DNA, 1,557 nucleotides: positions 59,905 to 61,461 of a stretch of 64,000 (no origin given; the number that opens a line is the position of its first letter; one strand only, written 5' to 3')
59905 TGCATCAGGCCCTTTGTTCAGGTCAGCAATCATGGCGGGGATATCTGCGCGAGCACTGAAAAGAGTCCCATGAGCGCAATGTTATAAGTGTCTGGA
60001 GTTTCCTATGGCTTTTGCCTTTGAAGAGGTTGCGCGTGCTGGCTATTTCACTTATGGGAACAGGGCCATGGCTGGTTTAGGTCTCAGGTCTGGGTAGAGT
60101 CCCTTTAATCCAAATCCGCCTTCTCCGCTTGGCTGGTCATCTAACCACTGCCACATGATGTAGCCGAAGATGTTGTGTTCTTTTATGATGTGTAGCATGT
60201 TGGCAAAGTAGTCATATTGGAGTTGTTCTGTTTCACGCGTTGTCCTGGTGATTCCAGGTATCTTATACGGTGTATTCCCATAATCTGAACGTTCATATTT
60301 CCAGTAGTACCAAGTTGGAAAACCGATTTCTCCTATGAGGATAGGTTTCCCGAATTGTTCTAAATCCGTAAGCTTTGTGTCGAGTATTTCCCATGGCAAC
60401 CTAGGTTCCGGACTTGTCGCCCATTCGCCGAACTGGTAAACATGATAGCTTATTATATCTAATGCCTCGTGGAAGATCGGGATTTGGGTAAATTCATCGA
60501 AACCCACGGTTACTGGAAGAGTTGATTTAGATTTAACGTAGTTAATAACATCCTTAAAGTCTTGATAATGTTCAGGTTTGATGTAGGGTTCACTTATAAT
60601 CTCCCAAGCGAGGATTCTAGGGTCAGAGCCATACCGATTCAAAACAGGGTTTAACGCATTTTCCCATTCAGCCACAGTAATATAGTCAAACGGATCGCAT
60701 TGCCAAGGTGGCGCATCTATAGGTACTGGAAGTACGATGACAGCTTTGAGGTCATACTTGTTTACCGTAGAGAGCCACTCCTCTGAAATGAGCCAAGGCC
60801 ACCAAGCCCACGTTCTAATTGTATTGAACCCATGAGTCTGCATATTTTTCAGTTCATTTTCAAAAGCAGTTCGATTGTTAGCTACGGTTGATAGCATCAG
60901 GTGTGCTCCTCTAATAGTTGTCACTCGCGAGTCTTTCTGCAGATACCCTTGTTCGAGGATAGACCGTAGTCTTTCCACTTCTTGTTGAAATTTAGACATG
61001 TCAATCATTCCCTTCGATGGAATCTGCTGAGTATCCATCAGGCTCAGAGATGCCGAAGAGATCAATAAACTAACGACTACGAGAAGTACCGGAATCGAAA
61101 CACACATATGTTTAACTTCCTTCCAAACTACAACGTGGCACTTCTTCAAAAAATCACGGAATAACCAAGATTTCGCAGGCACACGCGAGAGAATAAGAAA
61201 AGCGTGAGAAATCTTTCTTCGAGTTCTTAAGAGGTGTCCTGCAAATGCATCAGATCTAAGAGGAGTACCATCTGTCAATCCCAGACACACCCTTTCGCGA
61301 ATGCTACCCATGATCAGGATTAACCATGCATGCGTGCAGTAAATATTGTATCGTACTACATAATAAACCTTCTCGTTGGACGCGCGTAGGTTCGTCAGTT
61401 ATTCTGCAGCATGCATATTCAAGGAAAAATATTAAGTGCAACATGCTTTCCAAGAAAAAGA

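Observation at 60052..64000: Adjacent glycoside hydrolase, dockerin-bearing protein and cohesin-bearing protein: a minimal cellulosome-like pairing in an archaeon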

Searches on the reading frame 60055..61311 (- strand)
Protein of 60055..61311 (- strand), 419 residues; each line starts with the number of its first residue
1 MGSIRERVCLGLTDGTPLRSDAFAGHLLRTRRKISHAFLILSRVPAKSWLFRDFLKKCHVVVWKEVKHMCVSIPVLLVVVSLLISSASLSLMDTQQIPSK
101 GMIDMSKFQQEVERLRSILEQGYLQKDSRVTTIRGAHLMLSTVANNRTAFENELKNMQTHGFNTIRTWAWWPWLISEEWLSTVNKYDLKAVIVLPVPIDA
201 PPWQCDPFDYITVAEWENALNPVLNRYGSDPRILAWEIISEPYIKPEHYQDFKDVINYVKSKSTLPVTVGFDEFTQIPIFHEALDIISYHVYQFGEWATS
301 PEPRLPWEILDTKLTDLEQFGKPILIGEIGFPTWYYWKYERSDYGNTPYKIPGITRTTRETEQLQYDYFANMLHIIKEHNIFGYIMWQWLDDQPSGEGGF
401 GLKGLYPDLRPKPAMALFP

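Call 4: search_protein_families(library=pfam, proteins=[window:60055-61311:-], max_evalue=1)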
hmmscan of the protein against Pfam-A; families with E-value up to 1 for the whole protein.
window:60055-61311:- (419 aa): 2 families
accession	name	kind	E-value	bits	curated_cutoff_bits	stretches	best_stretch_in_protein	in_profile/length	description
PF22612.2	GH113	-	0.00049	20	27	1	249-393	144-272/289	Glycoside Hydrolase Family 113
PF21861.2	RepB_C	-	0.23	11.9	27.3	0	366-382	5-21/58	Replication protein RepB, C-terminal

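Call 12: search_protein_families(library=ncbifam, proteins=[window:60055-61311:-], max_evalue=1)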
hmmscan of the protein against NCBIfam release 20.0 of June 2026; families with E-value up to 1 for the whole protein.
window:60055-61311:- (419 aa): 0 families

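Call 22: search_solved_structures(query=window:60055-61311:-, max_evalue=1, show_alignments=1)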
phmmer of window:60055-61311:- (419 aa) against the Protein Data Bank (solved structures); distinct sequences matched with E-value up to 1: 8.
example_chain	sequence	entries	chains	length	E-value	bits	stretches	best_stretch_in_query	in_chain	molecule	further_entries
9fz9_A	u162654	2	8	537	0.00085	21.5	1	152-332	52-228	Glycoside hydrolase family 2 catalytic domain-containing protein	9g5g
9g4n_A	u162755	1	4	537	0.0031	19.6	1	152-301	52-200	Glycoside hydrolase family 2 catalytic domain-containing protein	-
6u7j_A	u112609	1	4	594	0.011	17.7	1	212-333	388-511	Beta-glucuronidase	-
8gf3_A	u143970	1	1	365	0.31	13.1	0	226-248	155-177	GH5 Mannanase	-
3wfl_A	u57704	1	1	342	0.37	12.8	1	210-270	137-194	beta-mannanase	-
2c0h_A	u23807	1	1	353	0.5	12.4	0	145-169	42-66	MANNAN ENDO-1,4-BETA-MANNOSIDASE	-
9m20_A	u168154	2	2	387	0.66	11.9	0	226-249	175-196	mannan endo-1,4-beta-mannosidase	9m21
4oou_B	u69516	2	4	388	0.68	11.9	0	217-243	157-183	Beta-1,4-mannanase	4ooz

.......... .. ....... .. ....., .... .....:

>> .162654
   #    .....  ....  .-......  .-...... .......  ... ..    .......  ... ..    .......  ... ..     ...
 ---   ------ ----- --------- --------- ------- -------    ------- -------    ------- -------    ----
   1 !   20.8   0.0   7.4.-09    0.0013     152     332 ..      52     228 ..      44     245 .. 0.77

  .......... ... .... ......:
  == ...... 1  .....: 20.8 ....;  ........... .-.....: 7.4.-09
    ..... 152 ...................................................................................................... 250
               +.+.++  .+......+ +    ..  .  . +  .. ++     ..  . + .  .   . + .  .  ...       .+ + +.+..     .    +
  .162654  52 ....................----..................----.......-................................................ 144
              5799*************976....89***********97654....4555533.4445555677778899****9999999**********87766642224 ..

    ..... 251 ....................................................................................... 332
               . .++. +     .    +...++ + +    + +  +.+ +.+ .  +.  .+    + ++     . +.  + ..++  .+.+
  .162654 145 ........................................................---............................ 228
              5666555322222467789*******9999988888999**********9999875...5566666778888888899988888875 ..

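Call 52: find_homologous_proteins(query=window:60055-61107:-, max_evalue=0.001)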
Query window:60055-61107:- (351 aa): 1 proteins with E <= 0.001 among 1040 candidates.
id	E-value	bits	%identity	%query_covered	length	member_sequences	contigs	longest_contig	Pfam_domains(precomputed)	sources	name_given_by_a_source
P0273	1.0e-219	747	100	90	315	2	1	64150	-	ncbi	ncbi:MAG: hypothetical protein ACE5L6_00355 [Candidatus Bathyarchaeia archaeon]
